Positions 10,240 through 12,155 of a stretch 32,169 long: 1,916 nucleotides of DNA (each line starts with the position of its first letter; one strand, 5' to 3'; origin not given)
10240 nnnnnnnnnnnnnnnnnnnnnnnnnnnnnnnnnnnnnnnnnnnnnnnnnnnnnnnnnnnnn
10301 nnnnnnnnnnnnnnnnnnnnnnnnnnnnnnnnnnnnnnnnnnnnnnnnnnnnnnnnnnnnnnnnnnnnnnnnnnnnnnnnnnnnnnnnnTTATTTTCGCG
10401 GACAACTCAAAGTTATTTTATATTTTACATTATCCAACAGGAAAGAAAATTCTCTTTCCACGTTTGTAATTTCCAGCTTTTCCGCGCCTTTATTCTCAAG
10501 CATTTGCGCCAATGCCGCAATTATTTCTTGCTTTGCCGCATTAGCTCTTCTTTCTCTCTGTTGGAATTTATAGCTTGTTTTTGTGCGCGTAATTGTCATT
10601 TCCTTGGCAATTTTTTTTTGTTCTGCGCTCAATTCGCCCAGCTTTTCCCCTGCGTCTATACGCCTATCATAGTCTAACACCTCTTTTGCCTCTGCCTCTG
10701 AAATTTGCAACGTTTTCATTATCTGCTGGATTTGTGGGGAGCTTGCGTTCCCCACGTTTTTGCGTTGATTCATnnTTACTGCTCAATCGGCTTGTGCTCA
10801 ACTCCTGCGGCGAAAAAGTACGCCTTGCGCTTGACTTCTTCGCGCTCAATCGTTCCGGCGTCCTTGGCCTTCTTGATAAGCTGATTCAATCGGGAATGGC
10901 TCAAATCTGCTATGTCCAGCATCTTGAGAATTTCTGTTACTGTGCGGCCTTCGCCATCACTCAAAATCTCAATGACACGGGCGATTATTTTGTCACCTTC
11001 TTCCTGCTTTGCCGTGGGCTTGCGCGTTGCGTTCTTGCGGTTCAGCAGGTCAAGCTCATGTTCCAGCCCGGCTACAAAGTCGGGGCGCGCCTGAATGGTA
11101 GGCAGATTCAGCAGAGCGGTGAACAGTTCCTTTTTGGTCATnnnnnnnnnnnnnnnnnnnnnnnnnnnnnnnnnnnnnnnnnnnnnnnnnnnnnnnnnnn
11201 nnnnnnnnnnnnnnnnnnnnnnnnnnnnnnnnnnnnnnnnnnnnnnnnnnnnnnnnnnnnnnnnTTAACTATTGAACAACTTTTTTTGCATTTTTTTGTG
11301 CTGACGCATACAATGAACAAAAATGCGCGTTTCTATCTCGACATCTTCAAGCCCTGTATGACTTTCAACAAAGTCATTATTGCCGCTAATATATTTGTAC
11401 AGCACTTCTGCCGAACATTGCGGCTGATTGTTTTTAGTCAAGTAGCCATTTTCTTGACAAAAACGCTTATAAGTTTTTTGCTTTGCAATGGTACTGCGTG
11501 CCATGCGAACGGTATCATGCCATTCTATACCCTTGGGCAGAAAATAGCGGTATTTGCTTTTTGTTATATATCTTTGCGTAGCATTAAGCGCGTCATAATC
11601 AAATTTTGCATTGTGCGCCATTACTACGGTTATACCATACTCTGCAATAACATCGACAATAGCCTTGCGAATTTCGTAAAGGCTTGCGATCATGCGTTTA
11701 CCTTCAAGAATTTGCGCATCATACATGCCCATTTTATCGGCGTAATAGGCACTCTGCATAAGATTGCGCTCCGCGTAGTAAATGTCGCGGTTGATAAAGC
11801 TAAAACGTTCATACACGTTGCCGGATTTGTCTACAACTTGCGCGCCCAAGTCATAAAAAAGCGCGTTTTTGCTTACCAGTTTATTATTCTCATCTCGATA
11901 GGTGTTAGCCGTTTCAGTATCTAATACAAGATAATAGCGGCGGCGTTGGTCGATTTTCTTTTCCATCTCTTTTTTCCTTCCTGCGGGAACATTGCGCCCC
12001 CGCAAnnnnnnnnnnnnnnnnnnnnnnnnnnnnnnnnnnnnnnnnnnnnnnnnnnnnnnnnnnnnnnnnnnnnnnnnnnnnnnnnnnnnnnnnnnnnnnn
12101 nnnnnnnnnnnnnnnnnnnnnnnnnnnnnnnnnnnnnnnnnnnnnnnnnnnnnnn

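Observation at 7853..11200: Tandemly duplicated two-gene module (wH-like protein + basic 'ISEAEA' protein) with a 29-nt identical patch across the start codon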

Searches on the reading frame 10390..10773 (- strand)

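Call 9: search_protein_families(library=pfam, proteins=[window:10390-10773:-], max_evalue=1)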
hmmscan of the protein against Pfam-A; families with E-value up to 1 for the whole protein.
window:10390-10773:- (127 aa): 1 family
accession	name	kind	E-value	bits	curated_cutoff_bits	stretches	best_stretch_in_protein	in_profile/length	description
PF07409.17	GP46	-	0.13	12.7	28.6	1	71-110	50-87/101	Phage protein GP46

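Call 10: search_protein_families(library=phrogs, proteins=[window:10390-10773:-], max_evalue=0.1)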
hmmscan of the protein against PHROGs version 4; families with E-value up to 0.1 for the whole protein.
window:10390-10773:- (127 aa): 2 families
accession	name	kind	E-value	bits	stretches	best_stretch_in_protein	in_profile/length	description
phrog_20625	-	unknown function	0.0026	19.2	1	14-59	18-63/136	-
phrog_8475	-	unknown function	0.052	14.5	0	15-36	34-55/70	-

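Call 75: search_protein_families(library=ncbifam, proteins=[window:10390-10773:-], max_evalue=0.1)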
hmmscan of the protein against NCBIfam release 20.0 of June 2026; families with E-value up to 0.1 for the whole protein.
window:10390-10773:- (127 aa): 2 families
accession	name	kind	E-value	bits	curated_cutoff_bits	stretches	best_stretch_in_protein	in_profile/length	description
NF011407.0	PRK14833.1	equivalog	0.043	13.5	325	1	16-116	70-170/233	di-trans,poly-cis-decaprenylcistransferase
TIGR03351.1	PhnX-like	hypoth_equivalog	0.1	12.6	218.9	0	51-116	15-80/220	phosphonatase-like hydrolase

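Call 76: search_protein_families(library=padloc, proteins=[window:10390-10773:-], max_evalue=0.1)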
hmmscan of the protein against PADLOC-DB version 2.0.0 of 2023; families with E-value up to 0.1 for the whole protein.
window:10390-10773:- (127 aa): 0 families

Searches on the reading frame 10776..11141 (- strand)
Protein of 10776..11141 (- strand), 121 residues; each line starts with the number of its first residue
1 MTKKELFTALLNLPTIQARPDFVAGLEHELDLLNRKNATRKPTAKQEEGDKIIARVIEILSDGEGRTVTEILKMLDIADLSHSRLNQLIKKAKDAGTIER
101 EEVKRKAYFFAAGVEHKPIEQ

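Call 9: search_protein_families(library=pfam, proteins=[window:10776-11141:-], max_evalue=1)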
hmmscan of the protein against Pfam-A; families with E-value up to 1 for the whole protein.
window:10776-11141:- (121 aa): 7 families
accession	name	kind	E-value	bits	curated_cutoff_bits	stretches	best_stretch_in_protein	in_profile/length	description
PF12802.13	MarR_2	-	0.00026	21.5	27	1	55-103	9-55/61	MarR family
PF03979.19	Sigma70_r1_1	-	0.05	14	22.5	1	81-104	3-26/81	Sigma-70 factor, region 1.1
PF22194.2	F-93_WHD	-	0.082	13.4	28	1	56-106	2-54/62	F-93, winged-helix domain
PF14947.12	HTH_45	-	0.096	13.2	25.5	1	51-104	6-55/77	Winged helix-turn-helix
PF20935.2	DUF6847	-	0.098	13.1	27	1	63-108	62-108/141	Family of unknown function (DUF6847)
PF24034.1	DUF7343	-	0.16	12.3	27.6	1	55-103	7-53/62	Domain of unknown function (DUF7343)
PF20607.3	DUF6800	-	0.17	12.5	25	1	84-107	15-38/43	Family of unknown function (DUF6800)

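Call 10: search_protein_families(library=phrogs, proteins=[window:10776-11141:-], max_evalue=0.1)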
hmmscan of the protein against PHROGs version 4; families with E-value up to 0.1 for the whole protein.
window:10776-11141:- (121 aa): 2 families
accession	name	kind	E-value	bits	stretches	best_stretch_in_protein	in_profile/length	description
phrog_11046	-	transcription regulation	0.014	16.2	1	56-109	14-67/94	transcriptional regulator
phrog_2440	-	transcription regulation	0.09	13.7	0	40-109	20-86/126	transcriptional regulator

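Call 75: search_protein_families(library=ncbifam, proteins=[window:10776-11141:-], max_evalue=0.1)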
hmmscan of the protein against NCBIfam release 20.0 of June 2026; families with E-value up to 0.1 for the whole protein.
window:10776-11141:- (121 aa): 2 families
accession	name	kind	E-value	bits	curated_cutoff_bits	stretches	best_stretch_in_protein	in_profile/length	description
NF038232.1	STM3845_fam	equivalog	0.0014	18.4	100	1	46-112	181-247/277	retron St85 family effector protein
NF053610.1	Sso10a_fam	subfamily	0.033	14.2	60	1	51-108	5-54/64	Sso10a family chromatin protein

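Call 76: search_protein_families(library=padloc, proteins=[window:10776-11141:-], max_evalue=0.1)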
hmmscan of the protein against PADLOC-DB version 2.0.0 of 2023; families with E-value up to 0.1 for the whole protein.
window:10776-11141:- (121 aa): 2 families
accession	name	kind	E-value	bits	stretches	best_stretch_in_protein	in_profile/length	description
PDLC02928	NDT_II-A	-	0.00028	18.4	1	29-114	159-240/279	-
PDLC01438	Csa3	-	0.00066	17.8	1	51-109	148-199/305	"CAS-I,CAS-II,CAS-III,CAS-IV,CAS-V,CAS-VI; associated_signaling"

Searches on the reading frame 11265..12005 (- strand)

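Call 9: search_protein_families(library=pfam, proteins=[window:11265-12005:-], max_evalue=1)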
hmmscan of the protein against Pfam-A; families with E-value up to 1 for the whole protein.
window:11265-12005:- (246 aa): 3 families
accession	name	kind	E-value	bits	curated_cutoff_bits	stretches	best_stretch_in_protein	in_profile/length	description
PF00929.31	RNase_T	-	0.0078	17.2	24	1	124-184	82-134/164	Exonuclease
PF06652.17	Methuselah_N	-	0.015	15.7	21.5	1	131-204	16-87/179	Methuselah N-terminus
PF13271.11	DUF4062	-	0.049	14.3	24.7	1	109-152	11-55/82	Domain of unknown function (DUF4062)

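Call 10: search_protein_families(library=phrogs, proteins=[window:11265-12005:-], max_evalue=0.1)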
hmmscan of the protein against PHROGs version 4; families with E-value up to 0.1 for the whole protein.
window:11265-12005:- (246 aa): 3 families
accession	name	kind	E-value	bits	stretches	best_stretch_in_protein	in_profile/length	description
phrog_20187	-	unknown function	4.1e-40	139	1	17-240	2-235/272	-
phrog_192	-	DNA, RNA and nucleotide metabolism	1.2e-07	32.4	1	13-233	96-271/397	DNA polymerase exonuclease subunit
phrog_17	-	DNA, RNA and nucleotide metabolism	0.0092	14.9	1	98-170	714-765/1445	DNA polymerase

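Call 75: search_protein_families(library=ncbifam, proteins=[window:11265-12005:-], max_evalue=0.1)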
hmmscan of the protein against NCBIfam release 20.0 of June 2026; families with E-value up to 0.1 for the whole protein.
window:11265-12005:- (246 aa): 8 families
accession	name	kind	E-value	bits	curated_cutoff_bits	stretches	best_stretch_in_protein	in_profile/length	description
TIGR01406.1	dnaQ_proteo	equivalog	2.4e-06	27.3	222.7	1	26-174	3-129/231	DNA polymerase III subunit epsilon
NF005906.0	PRK07883.1-4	equivalog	0.0056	15.1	495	1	105-178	66-133/563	DEDD exonuclease domain-containing protein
NF005907.0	PRK07883.1-5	equivalog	0.0076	14.7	454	1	104-178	87-155/584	DEDD exonuclease domain-containing protein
NF053868.1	DS1_1_antiphage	equivalog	0.0079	15.2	330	1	125-215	28-111/369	nucleoid-associated anti-phage protein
TIGR01298.1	RNaseT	equivalog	0.052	13.3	246.2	0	111-187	93-163/200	ribonuclease T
NF004719.0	PRK06063.1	equivalog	0.057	12.3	389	0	115-144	88-114/331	DEDDh family exonuclease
NF004964.0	PRK06310.1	equivalog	0.071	12.5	236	0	193-240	133-178/250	DNA polymerase III subunit epsilon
NF005905.0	PRK07883.1-3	equivalog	0.073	11.7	508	1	124-178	103-151/581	DEDD exonuclease domain-containing protein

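Call 76: search_protein_families(library=padloc, proteins=[window:11265-12005:-], max_evalue=0.1)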
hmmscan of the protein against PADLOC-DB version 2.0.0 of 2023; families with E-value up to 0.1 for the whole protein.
window:11265-12005:- (246 aa): 2 families
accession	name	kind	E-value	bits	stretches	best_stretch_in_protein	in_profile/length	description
PDLC01247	DEDDh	-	4.3e-08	31.9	1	27-229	2-138/139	"CAS-I,CAS-II,CAS-III,CAS-IV,CAS-V,CAS-VI; associated"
PDLC05027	PDC-S48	-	0.019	12.1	1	126-187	85-143/411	-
